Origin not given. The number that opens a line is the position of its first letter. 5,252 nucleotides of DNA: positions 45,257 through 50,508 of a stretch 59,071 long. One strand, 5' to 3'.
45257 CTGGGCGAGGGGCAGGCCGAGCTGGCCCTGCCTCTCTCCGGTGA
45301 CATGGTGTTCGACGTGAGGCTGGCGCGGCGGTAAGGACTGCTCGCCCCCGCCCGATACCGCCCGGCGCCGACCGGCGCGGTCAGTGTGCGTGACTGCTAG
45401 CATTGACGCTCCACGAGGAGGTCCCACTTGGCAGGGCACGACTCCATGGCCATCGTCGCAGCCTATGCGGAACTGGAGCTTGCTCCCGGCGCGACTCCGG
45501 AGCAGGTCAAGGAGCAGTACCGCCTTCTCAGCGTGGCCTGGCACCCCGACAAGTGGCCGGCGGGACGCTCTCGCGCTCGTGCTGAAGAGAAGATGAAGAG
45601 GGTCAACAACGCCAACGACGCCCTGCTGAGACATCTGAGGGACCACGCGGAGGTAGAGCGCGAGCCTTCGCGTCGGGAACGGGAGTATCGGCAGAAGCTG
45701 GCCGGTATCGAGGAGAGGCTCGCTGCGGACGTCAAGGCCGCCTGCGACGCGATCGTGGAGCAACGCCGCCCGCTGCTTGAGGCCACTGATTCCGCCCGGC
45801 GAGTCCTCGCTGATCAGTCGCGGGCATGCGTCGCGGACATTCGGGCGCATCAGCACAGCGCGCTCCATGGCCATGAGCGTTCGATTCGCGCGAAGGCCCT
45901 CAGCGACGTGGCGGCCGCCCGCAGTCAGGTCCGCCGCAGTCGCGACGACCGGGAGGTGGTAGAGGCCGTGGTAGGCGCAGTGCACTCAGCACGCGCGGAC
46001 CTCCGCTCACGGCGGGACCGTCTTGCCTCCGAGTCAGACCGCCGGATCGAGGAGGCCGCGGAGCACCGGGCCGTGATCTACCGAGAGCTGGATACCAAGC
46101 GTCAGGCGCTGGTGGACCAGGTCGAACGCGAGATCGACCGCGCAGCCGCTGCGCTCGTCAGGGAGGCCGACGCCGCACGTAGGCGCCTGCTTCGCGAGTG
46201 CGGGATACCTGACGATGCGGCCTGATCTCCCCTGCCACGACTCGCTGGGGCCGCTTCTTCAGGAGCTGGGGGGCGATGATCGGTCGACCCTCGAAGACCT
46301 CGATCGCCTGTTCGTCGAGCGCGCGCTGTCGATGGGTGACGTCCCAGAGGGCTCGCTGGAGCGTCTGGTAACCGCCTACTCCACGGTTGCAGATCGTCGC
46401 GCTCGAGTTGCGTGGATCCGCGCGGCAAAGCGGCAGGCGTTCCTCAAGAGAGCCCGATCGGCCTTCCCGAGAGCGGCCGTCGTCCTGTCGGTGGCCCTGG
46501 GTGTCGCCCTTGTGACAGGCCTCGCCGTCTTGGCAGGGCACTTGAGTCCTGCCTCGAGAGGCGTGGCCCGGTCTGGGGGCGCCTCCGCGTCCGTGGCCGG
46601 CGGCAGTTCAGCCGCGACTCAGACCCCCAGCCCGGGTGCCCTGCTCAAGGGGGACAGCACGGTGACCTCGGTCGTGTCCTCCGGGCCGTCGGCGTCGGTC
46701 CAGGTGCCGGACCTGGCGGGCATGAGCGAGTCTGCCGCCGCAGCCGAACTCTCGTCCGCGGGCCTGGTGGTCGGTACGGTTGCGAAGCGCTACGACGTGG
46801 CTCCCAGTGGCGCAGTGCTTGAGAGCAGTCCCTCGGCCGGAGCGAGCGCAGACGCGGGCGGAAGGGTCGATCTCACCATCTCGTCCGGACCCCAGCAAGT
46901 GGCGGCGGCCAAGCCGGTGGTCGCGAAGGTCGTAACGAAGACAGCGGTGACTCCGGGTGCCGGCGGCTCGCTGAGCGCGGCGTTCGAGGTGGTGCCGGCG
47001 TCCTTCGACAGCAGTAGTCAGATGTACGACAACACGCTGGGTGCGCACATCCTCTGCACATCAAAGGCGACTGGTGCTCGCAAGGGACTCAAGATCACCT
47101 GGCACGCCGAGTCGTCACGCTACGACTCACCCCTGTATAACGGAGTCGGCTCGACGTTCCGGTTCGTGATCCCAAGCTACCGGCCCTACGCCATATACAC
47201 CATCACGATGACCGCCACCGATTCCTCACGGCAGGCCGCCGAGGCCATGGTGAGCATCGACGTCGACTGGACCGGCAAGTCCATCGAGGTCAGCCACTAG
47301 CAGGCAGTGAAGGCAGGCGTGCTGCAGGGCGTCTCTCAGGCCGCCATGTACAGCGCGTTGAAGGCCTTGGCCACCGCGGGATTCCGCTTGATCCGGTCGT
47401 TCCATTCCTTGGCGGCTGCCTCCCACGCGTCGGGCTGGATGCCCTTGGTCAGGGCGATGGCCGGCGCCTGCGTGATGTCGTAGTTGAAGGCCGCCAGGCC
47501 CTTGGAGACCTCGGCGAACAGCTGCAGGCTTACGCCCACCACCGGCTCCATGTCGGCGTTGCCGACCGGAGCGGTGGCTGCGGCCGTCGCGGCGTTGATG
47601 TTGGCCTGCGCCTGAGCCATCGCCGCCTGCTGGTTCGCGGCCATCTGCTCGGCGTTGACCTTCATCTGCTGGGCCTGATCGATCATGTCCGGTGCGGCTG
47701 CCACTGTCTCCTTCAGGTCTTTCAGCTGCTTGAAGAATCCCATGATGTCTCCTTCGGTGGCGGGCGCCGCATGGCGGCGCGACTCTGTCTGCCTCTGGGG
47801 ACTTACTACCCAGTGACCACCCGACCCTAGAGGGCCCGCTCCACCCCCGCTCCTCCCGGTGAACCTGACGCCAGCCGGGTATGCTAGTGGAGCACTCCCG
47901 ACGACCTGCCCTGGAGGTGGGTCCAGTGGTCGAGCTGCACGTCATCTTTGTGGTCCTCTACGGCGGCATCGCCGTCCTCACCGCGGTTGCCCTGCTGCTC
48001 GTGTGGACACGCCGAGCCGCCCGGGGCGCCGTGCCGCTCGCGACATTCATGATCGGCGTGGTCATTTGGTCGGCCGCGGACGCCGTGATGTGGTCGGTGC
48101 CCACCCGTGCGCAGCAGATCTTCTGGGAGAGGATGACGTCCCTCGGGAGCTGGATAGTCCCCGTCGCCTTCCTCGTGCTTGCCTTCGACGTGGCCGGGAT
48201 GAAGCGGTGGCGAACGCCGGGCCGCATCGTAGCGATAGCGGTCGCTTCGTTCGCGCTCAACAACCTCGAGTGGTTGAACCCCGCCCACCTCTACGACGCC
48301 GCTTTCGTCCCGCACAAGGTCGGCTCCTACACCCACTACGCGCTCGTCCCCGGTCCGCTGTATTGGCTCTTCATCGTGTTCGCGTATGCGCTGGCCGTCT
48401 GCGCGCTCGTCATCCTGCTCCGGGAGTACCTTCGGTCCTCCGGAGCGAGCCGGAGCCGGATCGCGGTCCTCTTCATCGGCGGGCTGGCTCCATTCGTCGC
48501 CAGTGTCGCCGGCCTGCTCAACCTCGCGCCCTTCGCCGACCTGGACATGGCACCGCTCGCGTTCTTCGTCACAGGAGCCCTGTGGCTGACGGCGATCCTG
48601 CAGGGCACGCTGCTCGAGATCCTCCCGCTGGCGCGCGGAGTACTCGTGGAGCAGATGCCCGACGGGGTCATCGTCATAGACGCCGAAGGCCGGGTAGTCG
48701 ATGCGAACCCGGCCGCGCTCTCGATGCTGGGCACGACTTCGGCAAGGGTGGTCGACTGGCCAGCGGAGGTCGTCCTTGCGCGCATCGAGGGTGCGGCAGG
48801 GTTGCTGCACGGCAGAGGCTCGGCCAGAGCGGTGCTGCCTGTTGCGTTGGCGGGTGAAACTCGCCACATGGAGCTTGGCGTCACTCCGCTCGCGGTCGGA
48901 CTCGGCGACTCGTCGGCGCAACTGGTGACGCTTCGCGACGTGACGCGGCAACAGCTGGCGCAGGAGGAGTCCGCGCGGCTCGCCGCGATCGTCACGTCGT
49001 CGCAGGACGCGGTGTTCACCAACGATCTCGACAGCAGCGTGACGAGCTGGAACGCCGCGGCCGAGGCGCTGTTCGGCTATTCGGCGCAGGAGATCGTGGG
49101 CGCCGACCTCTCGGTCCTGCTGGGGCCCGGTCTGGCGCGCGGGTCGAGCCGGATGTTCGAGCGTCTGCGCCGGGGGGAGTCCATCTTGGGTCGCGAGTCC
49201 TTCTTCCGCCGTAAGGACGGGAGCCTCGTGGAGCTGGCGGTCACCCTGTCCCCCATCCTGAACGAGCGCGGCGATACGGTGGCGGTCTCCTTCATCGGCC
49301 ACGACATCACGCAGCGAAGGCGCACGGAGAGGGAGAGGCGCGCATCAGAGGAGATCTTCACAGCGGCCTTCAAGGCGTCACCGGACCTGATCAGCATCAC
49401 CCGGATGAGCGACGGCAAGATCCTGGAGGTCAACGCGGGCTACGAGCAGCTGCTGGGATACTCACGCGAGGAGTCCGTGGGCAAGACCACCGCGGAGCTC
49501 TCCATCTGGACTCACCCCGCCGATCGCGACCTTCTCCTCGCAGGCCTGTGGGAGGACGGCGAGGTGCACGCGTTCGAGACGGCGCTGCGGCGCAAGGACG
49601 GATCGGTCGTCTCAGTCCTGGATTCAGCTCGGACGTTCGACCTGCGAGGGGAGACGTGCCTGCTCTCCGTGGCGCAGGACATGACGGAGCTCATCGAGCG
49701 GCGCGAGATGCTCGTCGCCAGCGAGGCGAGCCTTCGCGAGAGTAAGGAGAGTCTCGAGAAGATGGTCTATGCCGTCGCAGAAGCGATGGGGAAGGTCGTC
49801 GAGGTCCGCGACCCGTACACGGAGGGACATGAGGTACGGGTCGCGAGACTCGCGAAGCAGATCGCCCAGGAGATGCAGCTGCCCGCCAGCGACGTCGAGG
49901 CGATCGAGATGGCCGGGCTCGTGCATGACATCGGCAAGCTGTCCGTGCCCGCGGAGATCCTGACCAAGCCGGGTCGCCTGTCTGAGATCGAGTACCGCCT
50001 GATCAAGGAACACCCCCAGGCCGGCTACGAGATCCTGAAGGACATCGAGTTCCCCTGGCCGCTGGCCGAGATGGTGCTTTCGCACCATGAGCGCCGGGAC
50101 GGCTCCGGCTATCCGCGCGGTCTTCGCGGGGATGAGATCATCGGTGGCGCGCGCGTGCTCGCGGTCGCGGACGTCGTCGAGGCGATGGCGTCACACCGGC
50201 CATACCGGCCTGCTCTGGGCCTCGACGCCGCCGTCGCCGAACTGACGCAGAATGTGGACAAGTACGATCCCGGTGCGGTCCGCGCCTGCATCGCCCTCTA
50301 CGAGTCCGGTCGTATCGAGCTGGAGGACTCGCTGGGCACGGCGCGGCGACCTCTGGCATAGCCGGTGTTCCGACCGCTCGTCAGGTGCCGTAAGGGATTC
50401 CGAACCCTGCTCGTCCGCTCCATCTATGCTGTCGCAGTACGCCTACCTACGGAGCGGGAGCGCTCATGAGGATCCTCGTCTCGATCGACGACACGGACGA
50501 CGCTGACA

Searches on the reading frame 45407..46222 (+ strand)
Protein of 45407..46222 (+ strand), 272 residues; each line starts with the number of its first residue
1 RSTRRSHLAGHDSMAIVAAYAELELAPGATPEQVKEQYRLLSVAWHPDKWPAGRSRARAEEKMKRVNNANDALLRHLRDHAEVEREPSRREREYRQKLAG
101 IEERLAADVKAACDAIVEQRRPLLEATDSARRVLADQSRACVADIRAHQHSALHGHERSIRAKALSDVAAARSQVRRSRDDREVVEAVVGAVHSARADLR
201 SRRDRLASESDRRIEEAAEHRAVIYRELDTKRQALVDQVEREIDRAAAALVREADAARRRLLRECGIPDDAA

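Call 24: search_protein_families(library=pfam, proteins=[window:45407-46222:+], max_evalue=0.001)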
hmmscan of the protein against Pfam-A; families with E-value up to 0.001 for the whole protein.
window:45407-46222:+ (272 aa): 1 family
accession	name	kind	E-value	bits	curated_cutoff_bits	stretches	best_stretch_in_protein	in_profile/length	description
PF00226.36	DnaJ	-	5.1e-10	39.7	27.8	1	19-73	2-53/63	DnaJ domain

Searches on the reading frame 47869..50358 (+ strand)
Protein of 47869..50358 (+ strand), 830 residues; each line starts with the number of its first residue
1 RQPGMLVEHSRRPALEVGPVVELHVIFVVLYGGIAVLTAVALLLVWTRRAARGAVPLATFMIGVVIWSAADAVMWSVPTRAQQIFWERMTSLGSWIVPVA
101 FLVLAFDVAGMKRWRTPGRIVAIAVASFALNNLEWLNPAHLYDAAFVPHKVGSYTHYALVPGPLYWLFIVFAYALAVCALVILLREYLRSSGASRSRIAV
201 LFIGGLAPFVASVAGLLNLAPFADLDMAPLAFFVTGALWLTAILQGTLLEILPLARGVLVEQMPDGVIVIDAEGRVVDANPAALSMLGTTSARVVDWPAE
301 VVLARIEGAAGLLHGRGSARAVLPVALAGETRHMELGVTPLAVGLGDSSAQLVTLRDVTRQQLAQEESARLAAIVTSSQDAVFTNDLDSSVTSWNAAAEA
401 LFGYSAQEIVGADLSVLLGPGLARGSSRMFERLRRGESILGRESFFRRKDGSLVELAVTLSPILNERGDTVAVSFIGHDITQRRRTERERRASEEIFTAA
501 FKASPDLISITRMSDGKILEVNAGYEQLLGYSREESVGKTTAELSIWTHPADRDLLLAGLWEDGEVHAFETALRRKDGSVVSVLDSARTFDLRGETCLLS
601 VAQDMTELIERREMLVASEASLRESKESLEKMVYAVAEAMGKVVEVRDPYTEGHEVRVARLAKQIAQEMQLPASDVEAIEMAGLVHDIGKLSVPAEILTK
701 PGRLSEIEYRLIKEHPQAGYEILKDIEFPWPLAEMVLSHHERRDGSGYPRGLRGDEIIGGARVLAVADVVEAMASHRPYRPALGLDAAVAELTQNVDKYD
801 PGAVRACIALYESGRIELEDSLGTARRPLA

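Call 24: search_protein_families(library=pfam, proteins=[window:47869-50358:+], max_evalue=0.001)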
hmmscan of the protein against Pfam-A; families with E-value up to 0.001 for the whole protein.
window:47869-50358:+ (830 aa): 10 families
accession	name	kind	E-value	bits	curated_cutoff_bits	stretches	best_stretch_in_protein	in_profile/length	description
PF16927.11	HisKA_7TM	-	4.6e-39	135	28.6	1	34-253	5-224/224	N-terminal 7TM region of histidine kinase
PF13487.12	HD_5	-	2e-38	132.3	27.2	1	640-801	3-168/170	HD domain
PF00989.32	PAS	-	4.5e-34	117.3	22.6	3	370-480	2-113/113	PAS fold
PF08448.16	PAS_4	-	1.4e-33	115.8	23.1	3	376-485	2-110/110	PAS fold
PF13426.13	PAS_9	-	2e-33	115.2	27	3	380-482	2-103/103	PAS domain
PF13188.13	PAS_8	-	2.6e-26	91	21.8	3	259-294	6-38/65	PAS domain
PF01966.28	HD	-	6.2e-21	75.3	22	1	653-773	3-116/116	HD domain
PF08447.18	PAS_3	-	2.2e-15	57.1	25.6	2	519-596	2-82/89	PAS fold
PF08668.18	HDOD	-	5.4e-06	26.5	22.9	1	654-741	98-195/196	HDOD domain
PF12860.13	PAS_7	-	9.7e-06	26.2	27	0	260-294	1-35/115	PAS fold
